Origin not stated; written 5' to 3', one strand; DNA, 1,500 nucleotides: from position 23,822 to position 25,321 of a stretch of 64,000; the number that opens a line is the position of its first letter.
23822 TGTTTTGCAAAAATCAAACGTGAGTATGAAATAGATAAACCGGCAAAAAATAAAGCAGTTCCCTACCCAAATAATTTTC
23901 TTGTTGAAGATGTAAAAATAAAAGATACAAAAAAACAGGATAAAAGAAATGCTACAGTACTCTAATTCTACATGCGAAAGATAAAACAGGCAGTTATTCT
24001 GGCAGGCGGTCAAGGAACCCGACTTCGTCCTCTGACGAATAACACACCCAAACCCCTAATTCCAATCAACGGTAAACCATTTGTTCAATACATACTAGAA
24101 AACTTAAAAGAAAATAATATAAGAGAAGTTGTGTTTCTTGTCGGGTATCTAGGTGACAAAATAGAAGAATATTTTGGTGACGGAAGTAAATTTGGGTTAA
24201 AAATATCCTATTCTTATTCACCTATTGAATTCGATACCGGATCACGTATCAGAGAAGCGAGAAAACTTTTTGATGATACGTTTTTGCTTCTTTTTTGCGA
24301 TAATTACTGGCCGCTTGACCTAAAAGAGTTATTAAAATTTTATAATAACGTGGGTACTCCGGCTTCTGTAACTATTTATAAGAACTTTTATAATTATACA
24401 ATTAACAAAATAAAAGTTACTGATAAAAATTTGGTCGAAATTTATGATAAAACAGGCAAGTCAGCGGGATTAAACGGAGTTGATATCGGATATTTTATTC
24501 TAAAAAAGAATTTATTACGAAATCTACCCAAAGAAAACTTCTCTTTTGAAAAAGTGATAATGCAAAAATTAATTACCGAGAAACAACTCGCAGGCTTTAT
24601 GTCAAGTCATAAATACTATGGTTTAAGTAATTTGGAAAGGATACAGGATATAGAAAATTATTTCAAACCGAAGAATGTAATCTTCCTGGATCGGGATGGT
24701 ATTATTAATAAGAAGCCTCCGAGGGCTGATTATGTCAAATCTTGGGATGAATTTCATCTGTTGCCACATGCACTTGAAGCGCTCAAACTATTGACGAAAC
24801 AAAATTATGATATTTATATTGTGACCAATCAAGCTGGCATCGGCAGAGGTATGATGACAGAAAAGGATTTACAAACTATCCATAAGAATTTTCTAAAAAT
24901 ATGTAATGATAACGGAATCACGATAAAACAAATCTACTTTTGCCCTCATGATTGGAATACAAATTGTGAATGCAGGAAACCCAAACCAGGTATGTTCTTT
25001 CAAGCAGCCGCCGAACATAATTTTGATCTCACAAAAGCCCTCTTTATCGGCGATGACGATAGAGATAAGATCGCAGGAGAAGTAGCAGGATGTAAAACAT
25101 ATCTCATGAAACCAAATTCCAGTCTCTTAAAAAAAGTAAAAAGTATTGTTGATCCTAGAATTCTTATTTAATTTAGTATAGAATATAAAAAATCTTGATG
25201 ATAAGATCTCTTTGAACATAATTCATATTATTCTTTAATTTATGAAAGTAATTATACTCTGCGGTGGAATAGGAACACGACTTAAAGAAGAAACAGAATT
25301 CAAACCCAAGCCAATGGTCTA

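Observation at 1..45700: Glycosylation island of more than 45 kb, dominated by GT-C enzymes and lipid-phosphate sugar loaders, with no recognisable initiating transferase, polymerase or chain-length regulator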

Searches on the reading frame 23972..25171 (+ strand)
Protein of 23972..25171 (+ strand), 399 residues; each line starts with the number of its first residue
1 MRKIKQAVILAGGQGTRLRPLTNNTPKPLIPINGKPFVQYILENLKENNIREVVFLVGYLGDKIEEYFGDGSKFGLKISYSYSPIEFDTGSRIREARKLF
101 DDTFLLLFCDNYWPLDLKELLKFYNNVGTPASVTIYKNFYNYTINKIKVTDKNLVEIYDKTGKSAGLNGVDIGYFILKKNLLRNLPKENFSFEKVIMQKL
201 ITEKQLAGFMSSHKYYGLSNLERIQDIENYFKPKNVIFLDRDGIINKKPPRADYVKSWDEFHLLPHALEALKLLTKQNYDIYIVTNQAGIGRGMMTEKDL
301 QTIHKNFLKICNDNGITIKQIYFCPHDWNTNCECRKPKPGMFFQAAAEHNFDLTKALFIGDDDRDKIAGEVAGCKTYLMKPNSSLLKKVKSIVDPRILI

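Call 7: search_protein_families(library=pfam, proteins=[window:23972-25171:+], max_evalue=0.001)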
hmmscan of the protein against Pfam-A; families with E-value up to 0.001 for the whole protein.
window:23972-25171:+ (399 aa): 7 families
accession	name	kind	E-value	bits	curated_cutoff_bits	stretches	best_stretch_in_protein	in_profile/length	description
PF00483.29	NTP_transferase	-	6.8e-22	78.7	21.2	1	7-185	2-188/245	Nucleotidyl transferase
PF12804.13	NTP_transf_3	-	4.1e-10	40.5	27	1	7-81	1-65/160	MobA-like NTP transferase domain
PF08645.17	PNK3P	-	9.4e-10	38.9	22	1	236-362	2-126/161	Polynucleotide kinase 3 phosphatase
PF13242.12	Hydrolase_like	-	1.1e-09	38.5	22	1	334-381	2-50/75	HAD-hyrolase-like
PF13419.12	HAD_2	-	5.8e-09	36.8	23.8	1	209-377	31-176/178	Haloacid dehalogenase-like hydrolase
PF00702.32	Hydrolase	-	2e-08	35.3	26.4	1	250-373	86-191/191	haloacid dehalogenase-like hydrolase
PF13344.12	Hydrolase_6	-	0.00072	20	27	0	258-292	10-44/101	Haloacid dehalogenase-like hydrolase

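Call 24: search_protein_families(library=ncbifam, proteins=[window:23972-25171:+], max_evalue=1e-10)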
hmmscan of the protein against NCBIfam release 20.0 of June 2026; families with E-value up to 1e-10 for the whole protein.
window:23972-25171:+ (399 aa): 20 families
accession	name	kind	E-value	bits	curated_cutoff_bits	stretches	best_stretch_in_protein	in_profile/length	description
NF006506.0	PRK08942.1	equivalog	1.3e-45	155.1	178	1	234-380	3-148/182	D-glycero-beta-D-manno-heptose 1,7-bisphosphate 7-phosphatase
TIGR01656.1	Histidinol-ppas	subfamily_domain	3e-41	140.8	84.15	1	236-378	2-144/149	histidinol-phosphate phosphatase domain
NF050049.1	HBPPhtaseGmhB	domain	1.3e-34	119.5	250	1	234-379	3-143/171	D-glycero-alpha-D-manno-heptose-1,7-bisphosphate 7-phosphatase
TIGR01662.1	HAD-SF-IIIA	subfamily_domain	5.9e-32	110.7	44.6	1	236-379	2-138/141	HAD-IIIA family hydrolase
TIGR00213.1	GmhB_yaeD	subfamily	2.3e-31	108.8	149.6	1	236-379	3-149/176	D-glycero-beta-D-manno-heptose 1,7-bisphosphate 7-phosphatase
NF045761.1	NAMPUrTaseMurU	equivalog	3.6e-31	108.8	250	1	6-229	2-225/226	N-acetylmuramate alpha-1-phosphate uridylyltransferase MurU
NF052502.1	man1P_GTase_Rv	exception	5.9e-31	107.6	440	1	6-212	2-211/352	mannose-1-phosphate guanylyltransferase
TIGR03992.1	Arch_glmU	subfamily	1.1e-30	106.9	292.1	1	6-187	2-178/393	bifunctional sugar-1-phosphate nucleotidylyltransferase/acetyltransferase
NF049965.1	GlMnHpPGnyltfHddC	equivalog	1.6e-30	106.4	300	1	5-201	1-192/221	D-glycero-D-manno-heptose 1-phosphate guanosyltransferase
NF005264.0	PRK06769.1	equivalog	3.1e-28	98.7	217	1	235-380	5-137/175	HAD-IIIA family hydrolase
NF003937.0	PRK05446.1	equivalog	4.2e-27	95.1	443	1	234-386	3-155/355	bifunctional histidinol-phosphatase/imidazoleglycerol-phosphate dehydratase HisB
TIGR01261.1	hisB_Nterm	equivalog_domain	1.8e-24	86.1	140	1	235-369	2-136/161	histidinol-phosphatase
TIGR01208.1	rmlA_long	equivalog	2.4e-24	85.9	320.25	1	7-137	2-134/353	glucose-1-phosphate thymidylyltransferase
NF041313.1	UDPGP_AglF_Halo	equivalog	5.8e-24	84.8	400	1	6-136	2-131/234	UTP--glucose-1-phosphate uridylyltransferase AglF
TIGR02623.1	G1P_cyt_trans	equivalog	2e-21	76.6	300.25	1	6-69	2-65/255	glucose-1-phosphate cytidylyltransferase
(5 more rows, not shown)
